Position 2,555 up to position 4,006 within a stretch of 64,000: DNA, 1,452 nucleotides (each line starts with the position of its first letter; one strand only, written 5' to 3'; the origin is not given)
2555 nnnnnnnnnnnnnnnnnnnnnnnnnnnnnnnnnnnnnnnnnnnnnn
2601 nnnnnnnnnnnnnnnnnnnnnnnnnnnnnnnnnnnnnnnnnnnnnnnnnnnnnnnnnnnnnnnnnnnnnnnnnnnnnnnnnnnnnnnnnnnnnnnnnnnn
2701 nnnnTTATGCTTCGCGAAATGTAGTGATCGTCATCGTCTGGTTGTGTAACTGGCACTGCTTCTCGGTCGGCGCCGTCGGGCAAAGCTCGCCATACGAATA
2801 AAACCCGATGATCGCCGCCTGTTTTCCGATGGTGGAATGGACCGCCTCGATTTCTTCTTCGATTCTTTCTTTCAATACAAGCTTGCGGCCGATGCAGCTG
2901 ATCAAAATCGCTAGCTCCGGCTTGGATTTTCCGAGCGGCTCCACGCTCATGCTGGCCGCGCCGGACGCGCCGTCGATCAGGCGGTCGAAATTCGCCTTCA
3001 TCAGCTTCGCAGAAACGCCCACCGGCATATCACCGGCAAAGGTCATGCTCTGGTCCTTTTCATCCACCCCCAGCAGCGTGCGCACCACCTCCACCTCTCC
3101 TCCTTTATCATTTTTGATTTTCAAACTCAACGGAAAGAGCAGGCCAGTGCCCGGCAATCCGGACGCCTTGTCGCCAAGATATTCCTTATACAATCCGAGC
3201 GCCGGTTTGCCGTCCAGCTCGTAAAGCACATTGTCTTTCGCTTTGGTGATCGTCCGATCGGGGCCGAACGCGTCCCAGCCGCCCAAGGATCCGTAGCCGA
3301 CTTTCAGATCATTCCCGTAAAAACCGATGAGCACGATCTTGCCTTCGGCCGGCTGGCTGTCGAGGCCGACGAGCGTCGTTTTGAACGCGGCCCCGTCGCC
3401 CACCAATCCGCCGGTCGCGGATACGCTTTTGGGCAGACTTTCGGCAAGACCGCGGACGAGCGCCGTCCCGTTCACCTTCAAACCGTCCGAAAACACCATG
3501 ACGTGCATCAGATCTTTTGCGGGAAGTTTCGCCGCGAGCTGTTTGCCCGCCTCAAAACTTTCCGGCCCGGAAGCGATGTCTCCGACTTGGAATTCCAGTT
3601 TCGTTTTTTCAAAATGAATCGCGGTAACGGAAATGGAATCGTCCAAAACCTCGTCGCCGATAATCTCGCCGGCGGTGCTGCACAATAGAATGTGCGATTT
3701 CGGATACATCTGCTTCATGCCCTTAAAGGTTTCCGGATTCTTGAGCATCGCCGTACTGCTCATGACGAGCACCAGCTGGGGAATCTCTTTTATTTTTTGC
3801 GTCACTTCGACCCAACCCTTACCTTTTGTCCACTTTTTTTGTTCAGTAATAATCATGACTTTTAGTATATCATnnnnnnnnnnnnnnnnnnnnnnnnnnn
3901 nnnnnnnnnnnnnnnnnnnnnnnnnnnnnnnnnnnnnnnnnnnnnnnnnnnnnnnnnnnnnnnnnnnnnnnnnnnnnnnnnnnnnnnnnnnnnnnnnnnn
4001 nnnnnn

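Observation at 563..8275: YcnI/YcnJ-type copper importer operon hard-wired to a FIST-PAS-histidine-kinase and two stand-alone receivers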

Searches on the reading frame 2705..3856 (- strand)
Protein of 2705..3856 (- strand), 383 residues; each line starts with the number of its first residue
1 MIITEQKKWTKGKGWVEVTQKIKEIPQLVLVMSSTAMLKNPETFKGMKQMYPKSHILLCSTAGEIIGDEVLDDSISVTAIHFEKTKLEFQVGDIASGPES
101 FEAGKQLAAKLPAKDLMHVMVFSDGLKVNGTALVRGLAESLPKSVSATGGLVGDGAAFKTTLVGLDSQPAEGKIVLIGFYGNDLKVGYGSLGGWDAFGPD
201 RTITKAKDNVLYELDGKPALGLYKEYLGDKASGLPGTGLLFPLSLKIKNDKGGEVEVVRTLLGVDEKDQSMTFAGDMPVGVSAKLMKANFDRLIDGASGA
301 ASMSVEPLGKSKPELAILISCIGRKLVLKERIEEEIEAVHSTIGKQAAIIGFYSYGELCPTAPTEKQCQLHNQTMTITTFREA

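Call 3: search_protein_families(library=pfam, proteins=[window:2705-3856:-], max_evalue=0.01)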
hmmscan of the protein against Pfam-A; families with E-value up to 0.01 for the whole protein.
window:2705-3856:- (383 aa): 2 families
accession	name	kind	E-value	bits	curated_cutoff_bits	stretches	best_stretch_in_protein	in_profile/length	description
PF08495.15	FIST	-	7.4e-46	156.9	23.2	1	27-217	1-189/189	FIST N domain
PF10442.14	FIST_C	-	2.8e-33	115.3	28.5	1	219-360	1-131/131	FIST C domain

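Call 4: search_protein_families(library=ncbifam, proteins=[window:2705-3856:-], max_evalue=0.01)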
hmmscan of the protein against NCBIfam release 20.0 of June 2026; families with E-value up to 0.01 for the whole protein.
window:2705-3856:- (383 aa): 1 family
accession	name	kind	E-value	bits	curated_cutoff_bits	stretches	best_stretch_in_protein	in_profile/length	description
NF041558.1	NosP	equivalog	1.4e-14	54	450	1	19-358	16-352/368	nitric oxide-sensing protein NosP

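Call 16: find_homologous_proteins(query=window:2705-3856:-, max_evalue=0.00001)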
Query window:2705-3856:- (383 aa): 8000 proteins with E <= 0.00001 among 8000 candidates; the best 120 are listed.
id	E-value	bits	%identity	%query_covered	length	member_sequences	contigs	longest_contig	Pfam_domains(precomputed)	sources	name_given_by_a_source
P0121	6.5e-249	843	100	100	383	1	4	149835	PF08495.16,PF10442.15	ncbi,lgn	-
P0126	2.3e-207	707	83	99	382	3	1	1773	PF08495.16,PF10442.15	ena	-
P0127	3.3e-180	617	73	99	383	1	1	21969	PF08495.16,PF10442.15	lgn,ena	-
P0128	1.8e-176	605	71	99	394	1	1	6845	PF08495.16,PF10442.15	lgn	-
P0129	5.4e-175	600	70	100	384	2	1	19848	PF08495.16,PF10442.15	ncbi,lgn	-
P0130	1.6e-174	599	71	99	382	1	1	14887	PF08495.16,PF10442.15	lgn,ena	-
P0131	2.0e-174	598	80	87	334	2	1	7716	PF08495.16,PF10442.15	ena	-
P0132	6.0e-173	593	70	99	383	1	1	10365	PF08495.16,PF10442.15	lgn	-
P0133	5.7e-172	590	71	99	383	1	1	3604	PF08495.16,PF10442.15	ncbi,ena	-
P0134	1.4e-171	589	68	99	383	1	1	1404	PF08495.16,PF10442.15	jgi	jgi:hypothetical protein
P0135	8.3e-171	586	70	100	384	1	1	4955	PF08495.16,PF10442.15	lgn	-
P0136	1.1e-170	586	70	100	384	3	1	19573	PF08495.16,PF10442.15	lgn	-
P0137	2.3e-170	585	70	99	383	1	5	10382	PF08495.16,PF10442.15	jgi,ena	-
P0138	1.2e-169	582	69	100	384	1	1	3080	PF08495.16,PF10442.15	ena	-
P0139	1.6e-169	582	69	99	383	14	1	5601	PF08495.16,PF10442.15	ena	-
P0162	1.6e-164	566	67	99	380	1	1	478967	PF08495.16,PF10442.15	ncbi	-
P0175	2.1e-163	562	89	76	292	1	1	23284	PF08495.16,PF10442.15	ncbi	-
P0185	1.9e-162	559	67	99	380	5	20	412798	PF08495.16,PF10442.15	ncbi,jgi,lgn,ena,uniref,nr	ncbi:MAG: hypothetical protein A3C49_02460 [Candidatus Doudnabacteria bacterium RIFCSPHIGHO2_02_FULL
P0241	1.6e-159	549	65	100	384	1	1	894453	PF08495.16,PF10442.15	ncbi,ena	-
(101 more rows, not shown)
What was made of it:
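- The FIST protein is a highly conserved stand-alone ~383-aa family, 65-89% identical (call 16). The cassette is under strong conservation independent of any copper gene (call 16).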

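Call 17: find_encoding_contigs(protein=P0175, flank=10000, max_places=2)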
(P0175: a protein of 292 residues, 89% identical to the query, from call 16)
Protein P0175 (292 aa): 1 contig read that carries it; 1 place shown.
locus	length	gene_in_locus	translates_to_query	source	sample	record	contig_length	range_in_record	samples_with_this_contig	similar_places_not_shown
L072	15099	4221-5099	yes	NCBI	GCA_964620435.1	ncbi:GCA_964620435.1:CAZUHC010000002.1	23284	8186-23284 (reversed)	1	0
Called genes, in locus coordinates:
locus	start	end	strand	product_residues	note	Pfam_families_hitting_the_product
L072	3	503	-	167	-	?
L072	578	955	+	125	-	PF01475:FUR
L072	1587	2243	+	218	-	PF02492:cobW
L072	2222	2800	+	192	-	-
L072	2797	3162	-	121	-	-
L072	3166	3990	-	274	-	-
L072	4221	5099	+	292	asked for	PF08495:FIST, PF10442:FIST_C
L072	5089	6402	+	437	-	PF00989:PAS, PF08448:PAS_4, PF13426:PAS_9, PF00512:HisKA, PF02518:HATPase_c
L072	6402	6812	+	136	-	PF00072:Response_reg, PF20274:cREC_REC (weak)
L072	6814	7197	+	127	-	PF00072:Response_reg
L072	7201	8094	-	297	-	PF00892:EamA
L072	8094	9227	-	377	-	PF05496:RuvB_N (faint), PF13177:DNA_pol3_delta2, PF13401:AAA_22 (faint), PF00004:AAA, PF07728:AAA_5 (faint), PF22608:DNAX_ATPase_lid, PF12169:DNA_pol3_gamma3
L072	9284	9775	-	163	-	PF00293:NUDIX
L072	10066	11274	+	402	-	PF13200:DUF4015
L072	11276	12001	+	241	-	PF02616:SMC_ScpA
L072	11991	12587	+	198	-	PF04079:SMC_ScpB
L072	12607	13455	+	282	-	PF00768:Peptidase_S11, PF13354:Beta-lactamase2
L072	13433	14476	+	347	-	PF00953:Glycos_transf_4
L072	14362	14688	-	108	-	-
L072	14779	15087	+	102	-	-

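Call 18: find_encoding_contigs(protein=P0127, flank=10000, max_places=2)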
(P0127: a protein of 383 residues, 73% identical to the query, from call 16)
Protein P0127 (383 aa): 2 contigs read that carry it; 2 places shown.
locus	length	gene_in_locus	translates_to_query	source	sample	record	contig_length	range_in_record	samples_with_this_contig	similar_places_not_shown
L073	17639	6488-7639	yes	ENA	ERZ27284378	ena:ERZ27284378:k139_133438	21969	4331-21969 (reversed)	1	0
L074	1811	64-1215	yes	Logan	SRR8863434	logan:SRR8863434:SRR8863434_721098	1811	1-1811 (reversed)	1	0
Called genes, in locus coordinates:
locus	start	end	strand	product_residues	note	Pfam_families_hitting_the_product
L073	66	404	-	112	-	PF00453:Ribosomal_L20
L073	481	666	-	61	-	PF01632:Ribosomal_L35p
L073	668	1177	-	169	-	PF05198:IF3_N, PF00707:IF3_C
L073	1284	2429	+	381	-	PF00899:ThiF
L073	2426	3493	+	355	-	PF14512:TM1586_NiRdase (faint), PF00881:Nitroreductase (faint)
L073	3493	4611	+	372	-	-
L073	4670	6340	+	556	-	PF16927:HisKA_7TM, PF00512:HisKA, PF02518:HATPase_c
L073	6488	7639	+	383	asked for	PF08495:FIST, PF10442:FIST_C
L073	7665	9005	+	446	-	PF00989:PAS, PF13188:PAS_8 (faint), PF08448:PAS_4, PF13426:PAS_9, PF00512:HisKA, PF02518:HATPase_c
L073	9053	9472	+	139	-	PF00072:Response_reg, PF20274:cREC_REC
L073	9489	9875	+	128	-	PF00072:Response_reg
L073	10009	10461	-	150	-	PF00571:CBS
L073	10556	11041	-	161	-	PF00571:CBS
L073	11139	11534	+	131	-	PF00072:Response_reg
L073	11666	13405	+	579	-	PF00072:Response_reg, PF00437:T2SSE, PF25199:nSTAND_NTPase5 (faint)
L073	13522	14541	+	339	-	PF00482:T2SSF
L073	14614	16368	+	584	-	PF07963:N_methyl, PF13620:CarboxypepD_reg (weak)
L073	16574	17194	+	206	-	PF07963:N_methyl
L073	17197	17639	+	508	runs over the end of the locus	-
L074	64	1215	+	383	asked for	PF08495:FIST, PF10442:FIST_C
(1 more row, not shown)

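Call 19: find_encoding_contigs(protein=P0129, flank=10000, max_places=2)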
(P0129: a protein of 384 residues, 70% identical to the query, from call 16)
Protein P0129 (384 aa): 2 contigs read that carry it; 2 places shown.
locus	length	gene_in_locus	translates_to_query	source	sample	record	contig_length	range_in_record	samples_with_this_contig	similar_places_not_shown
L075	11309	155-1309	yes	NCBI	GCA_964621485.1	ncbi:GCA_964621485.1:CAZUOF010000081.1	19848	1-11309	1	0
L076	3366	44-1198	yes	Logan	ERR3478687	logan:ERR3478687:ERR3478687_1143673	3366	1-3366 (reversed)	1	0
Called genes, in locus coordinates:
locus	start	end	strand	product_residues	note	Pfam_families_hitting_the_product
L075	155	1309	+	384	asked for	PF08495:FIST, PF10442:FIST_C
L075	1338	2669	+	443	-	PF00989:PAS, PF13426:PAS_9, PF00512:HisKA, PF02518:HATPase_c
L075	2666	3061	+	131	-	PF00072:Response_reg, PF20274:cREC_REC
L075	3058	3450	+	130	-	PF00072:Response_reg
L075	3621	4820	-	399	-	PF00437:T2SSE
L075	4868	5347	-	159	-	-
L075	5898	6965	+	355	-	PF03462:PCRF, PF00472:RF-1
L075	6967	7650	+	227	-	PF00005:ABC_tran, PF13304:AAA_21 (faint)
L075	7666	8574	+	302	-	PF18075:FtsX_ECD, PF02687:FtsX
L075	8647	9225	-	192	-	-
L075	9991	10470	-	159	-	PF07884:VKOR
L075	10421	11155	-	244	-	PF13462:Thioredoxin_4, PF01323:DSBA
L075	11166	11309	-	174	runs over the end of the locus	PF14378:PAP2_3 (faint), PF01569:PAP2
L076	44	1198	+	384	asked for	PF08495:FIST, PF10442:FIST_C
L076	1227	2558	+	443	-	PF00989:PAS, PF13426:PAS_9, PF00512:HisKA, PF02518:HATPase_c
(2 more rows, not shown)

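Call 58: find_encoding_contigs(protein=P0185, flank=7000, max_places=2)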
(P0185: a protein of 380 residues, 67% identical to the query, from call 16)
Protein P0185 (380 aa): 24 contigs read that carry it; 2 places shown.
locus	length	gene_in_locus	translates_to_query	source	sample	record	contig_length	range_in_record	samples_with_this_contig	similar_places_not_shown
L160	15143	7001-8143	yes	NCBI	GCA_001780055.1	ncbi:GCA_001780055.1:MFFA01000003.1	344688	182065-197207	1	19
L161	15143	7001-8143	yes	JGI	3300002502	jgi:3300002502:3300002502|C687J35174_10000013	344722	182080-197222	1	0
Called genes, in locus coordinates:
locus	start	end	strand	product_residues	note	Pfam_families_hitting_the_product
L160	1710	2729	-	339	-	-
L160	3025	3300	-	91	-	PF02700:PurS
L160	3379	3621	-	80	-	PF04070:DUF378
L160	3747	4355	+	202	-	PF00551:Formyl_trans_N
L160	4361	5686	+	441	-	PF02844:GARS_N, PF01071:GARS_A, PF02843:GARS_C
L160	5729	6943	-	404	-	PF02073:Peptidase_M29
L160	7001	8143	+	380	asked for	PF08495:FIST, PF10442:FIST_C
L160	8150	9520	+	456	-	PF00512:HisKA, PF02518:HATPase_c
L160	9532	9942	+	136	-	PF00072:Response_reg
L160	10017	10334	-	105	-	PF13473:Cupredoxin_1 (weak), PF00127:Copper-bind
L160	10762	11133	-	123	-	-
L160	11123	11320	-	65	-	PF13560:HTH_31, PF12844:HTH_19, PF01381:HTH_3, PF13413:HTH_25 (weak)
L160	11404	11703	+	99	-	-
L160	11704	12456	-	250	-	PF02535:Zip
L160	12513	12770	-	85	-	PF04226:Transgly_assoc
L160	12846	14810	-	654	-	PF00122:E1-E2_ATPase, PF00702:Hydrolase, PF08282:Hydrolase_3 (faint)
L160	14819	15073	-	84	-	PF18926:DUF5676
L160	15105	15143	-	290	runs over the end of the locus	-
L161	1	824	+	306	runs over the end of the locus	PF01068:DNA_ligase_A_M, PF01331:mRNA_cap_enzyme, PF04679:DNA_ligase_A_C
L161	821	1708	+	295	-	PF21686:LigD_Prim-Pol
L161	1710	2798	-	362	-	-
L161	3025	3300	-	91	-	PF02700:PurS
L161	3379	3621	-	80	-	PF04070:DUF378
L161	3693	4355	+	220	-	PF00551:Formyl_trans_N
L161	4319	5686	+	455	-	PF02844:GARS_N, PF01071:GARS_A, PF02843:GARS_C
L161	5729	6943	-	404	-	PF02073:Peptidase_M29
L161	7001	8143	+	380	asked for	PF08495:FIST, PF10442:FIST_C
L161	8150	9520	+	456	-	PF00512:HisKA, PF02518:HATPase_c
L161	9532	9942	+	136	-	PF00072:Response_reg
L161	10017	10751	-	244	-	PF04234:CopC, PF13473:Cupredoxin_1 (weak), PF00127:Copper-bind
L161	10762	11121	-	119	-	-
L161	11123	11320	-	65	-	PF13560:HTH_31, PF12844:HTH_19, PF01381:HTH_3, PF13413:HTH_25 (weak)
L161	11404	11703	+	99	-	-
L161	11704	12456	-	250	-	PF02535:Zip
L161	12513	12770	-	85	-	PF04226:Transgly_assoc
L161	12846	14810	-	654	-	PF00122:E1-E2_ATPase, PF00702:Hydrolase, PF08282:Hydrolase_3 (faint)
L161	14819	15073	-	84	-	PF18926:DUF5676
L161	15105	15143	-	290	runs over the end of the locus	-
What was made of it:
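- A CopC-plastocyanin fusion lies convergent right after the cassette, with Zip and a P-type ATPase, in Doudnabacteria (call 58).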

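Call 59: find_encoding_contigs(protein=P0241, flank=7000, max_places=1)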
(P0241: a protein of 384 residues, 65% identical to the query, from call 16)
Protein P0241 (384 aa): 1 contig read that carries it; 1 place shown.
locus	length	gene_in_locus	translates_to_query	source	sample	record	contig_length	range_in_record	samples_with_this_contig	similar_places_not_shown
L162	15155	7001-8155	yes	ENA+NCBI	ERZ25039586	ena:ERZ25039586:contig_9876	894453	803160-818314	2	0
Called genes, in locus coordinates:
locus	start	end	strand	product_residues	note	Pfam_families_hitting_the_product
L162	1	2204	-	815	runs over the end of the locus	PF03699:UPF0182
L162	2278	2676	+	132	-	-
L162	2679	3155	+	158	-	-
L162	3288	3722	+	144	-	-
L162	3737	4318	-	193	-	-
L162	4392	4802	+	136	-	PF08818:DUF1801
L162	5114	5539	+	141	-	PF08570:DUF1761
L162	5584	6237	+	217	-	-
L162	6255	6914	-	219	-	PF09335:VTT_dom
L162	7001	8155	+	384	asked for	PF08495:FIST, PF10442:FIST_C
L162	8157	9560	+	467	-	PF00989:PAS (weak), PF13426:PAS_9 (weak), PF00512:HisKA, PF02518:HATPase_c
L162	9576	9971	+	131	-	PF00072:Response_reg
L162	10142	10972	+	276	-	PF01738:DLH, PF00326:Peptidase_S9 (faint)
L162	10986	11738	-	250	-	-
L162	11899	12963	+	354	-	PF00665:rve (weak), PF13683:rve_3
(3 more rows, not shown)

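Call 60: find_encoding_contigs(protein=P0162, flank=7000, max_places=1)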
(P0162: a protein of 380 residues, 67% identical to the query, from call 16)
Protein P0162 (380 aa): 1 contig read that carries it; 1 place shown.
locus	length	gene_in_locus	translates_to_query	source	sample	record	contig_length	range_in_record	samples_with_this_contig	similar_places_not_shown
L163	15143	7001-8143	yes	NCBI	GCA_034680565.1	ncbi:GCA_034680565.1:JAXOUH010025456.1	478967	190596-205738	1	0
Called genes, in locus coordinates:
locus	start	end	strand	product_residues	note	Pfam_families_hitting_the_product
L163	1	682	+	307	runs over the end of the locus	PF01068:DNA_ligase_A_M, PF04679:DNA_ligase_A_C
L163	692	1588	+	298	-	PF21686:LigD_Prim-Pol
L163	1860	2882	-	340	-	-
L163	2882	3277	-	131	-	PF13473:Cupredoxin_1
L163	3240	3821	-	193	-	-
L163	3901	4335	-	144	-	-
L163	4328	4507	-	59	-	-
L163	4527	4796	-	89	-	PF02700:PurS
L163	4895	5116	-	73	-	PF04070:DUF378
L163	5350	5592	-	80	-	-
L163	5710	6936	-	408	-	PF02073:Peptidase_M29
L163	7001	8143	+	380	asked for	PF08495:FIST, PF10442:FIST_C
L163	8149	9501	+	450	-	PF00512:HisKA, PF02518:HATPase_c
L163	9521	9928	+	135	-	PF00072:Response_reg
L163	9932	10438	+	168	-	PF00989:PAS, PF08448:PAS_4, PF13426:PAS_9, PF08447:PAS_3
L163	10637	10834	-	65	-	PF00313:CSD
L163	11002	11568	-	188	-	PF03193:RsgA_GTPase (faint), PF02421:FeoB_N, PF00350:Dynamin_N (faint), PF01926:MMR_HSR1, PF00009:GTP_EFTU (weak)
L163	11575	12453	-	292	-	PF00481:PP2C, PF13672:PP2C_2, PF07228:SpoIIE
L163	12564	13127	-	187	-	PF00963:Cohesin (weak)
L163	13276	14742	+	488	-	PF00158:Sigma54_activat (faint), PF03193:RsgA_GTPase (faint), PF00005:ABC_tran, PF02463:SMC_N (faint), PF13191:AAA_16 (faint), PF13401:AAA_22 (faint), PF13555:AAA_29 (faint), PF00005:ABC_tran, +2 more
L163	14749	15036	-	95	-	PF01541:GIY-YIG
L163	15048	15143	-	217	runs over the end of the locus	-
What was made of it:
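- Doudnabacteria-type loci carry a shorter FIST / kinase / receiver version (calls 58-60).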

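Call 64: search_protein_families(library=pfam, proteins=[L073:7665-9005:+, L160:8150-9520:+, L161:10017-10751:-], max_evalue=1)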
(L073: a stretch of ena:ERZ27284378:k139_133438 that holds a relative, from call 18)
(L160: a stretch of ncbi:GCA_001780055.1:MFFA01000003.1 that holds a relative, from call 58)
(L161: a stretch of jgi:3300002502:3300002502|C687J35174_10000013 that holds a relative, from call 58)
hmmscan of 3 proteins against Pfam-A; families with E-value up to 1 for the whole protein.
L073:7665-9005:+ (446 aa): 15 families
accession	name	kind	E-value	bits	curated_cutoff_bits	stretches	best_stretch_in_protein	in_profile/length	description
PF02518.31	HATPase_c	-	2.9e-28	99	26.4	1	324-434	2-110/111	Histidine kinase-, DNA gyrase B-, and HSP90-like ATPase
PF00512.31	HisKA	-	3.4e-17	62.7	26.9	1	209-276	1-65/66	His Kinase A (phospho-acceptor) domain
PF13426.13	PAS_9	-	3.3e-11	43.8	27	1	92-201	2-102/103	PAS domain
PF00989.32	PAS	-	7.5e-11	42.5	22.6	1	82-200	2-113/113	PAS fold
PF08448.16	PAS_4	-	1.3e-07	32.2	23.1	1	87-203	1-108/110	PAS fold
PF13188.13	PAS_8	-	1.5e-05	25.2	21.8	1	82-128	2-45/65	PAS domain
PF14501.12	HATPase_c_5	-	0.00062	20.1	22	1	330-422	8-93/102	GHKL domain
PF24820.1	Diguanyl_cycl_sensor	-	0.0034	17.7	28.1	1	88-133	3-48/109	Diguanylate cyclase-like sensor domain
PF12860.13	PAS_7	-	0.0097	16.5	27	1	87-204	1-111/115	PAS fold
PF13581.12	HATPase_c_2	-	0.013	15.9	27.4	1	328-409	32-110/127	Histidine kinase-like ATPase domain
PF13589.12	HATPase_c_3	-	0.063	13.7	25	1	332-396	7-71/137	Histidine kinase-, DNA gyrase B-, and HSP90-like ATPase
PF22309.2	HK-GC-Chemotax_sensor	-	0.069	13.7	27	1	54-110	2-60/122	HK/GC/Chemotaxis protein-like, sensor domain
PF14598.12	PAS_11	-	0.1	13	25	1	98-135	9-46/109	PAS domain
PF01544.23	CorA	-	0.14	11.9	27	1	220-271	162-214/292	CorA-like Mg2+ transporter protein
PF08912.16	Rho_Binding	-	0.16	13.2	23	1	48-84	5-40/69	Rho Binding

L160:8150-9520:+ (456 aa): 6 families
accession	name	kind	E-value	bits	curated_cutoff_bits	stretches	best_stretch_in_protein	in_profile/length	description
PF02518.31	HATPase_c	-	2.2e-22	80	26.4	1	313-435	2-109/111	Histidine kinase-, DNA gyrase B-, and HSP90-like ATPase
PF00512.31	HisKA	-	1.5e-10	41.4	26.9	1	197-265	1-65/66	His Kinase A (phospho-acceptor) domain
PF13188.13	PAS_8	-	0.0055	17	21.8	1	86-133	2-46/65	PAS domain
PF12860.13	PAS_7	-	0.013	16.1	27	1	91-140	1-55/115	PAS fold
PF00989.32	PAS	-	0.026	15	22.6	1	91-126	7-42/113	PAS fold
PF13426.13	PAS_9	-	0.15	12.8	27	1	97-189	3-102/103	PAS domain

L161:10017-10751:- (244 aa): 3 families
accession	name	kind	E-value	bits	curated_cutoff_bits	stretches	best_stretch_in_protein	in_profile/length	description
PF00127.26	Copper-bind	-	1.2e-13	51.7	21.2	1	155-242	4-98/99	Copper binding proteins, plastocyanin/azurin family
PF04234.18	CopC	-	3.2e-08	34.9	23.3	1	49-140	3-92/92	CopC domain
PF13473.12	Cupredoxin_1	-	5.1e-06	26.9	27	1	148-242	15-104/104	Cupredoxin-like domain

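Call 79: search_protein_families(library=pfam, alignment_id=A6, max_evalue=0.0001)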
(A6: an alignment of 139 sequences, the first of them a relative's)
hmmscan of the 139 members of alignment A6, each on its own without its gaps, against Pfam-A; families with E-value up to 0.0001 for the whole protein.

A. member 1, L072:228-557:+ (110 aa): 0 families

B. families by the number of members that match (of 139 scanned): 168 families (the first 25 are shown)
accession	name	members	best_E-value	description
PF02518.31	HATPase_c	5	1e-30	Histidine kinase-, DNA gyrase B-, and HSP90-like ATPase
PF00072.30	Response_reg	5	1.2e-24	Response regulator receiver domain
PF00005.33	ABC_tran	4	3.3e-42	ABC transporter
PF00512.31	HisKA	4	1e-20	His Kinase A (phospho-acceptor) domain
PF13304.12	AAA_21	4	5.7e-14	AAA domain, putative AbiEii toxin, Type IV TA system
PF03193.22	RsgA_GTPase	4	4.3e-10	RsgA GTPase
PF02743.24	dCache_1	3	2.3e-24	Cache domain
PF13426.13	PAS_9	3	2e-20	PAS domain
PF02463.25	SMC_N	3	4.8e-15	RecF/RecN/SMC N terminal domain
PF08448.16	PAS_4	3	6.9e-13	PAS fold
PF20720.3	nSTAND3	3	4.6e-07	Novel STAND NTPase 3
PF13555.12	AAA_29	3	6.1e-07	P-loop containing region of AAA domain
PF13191.12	AAA_16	3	5.9e-06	AAA ATPase domain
PF00437.27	T2SSE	2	1.1e-114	Type II/IV secretion system protein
PF02073.20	Peptidase_M29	2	1.1e-91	Thermophilic metalloprotease (M29)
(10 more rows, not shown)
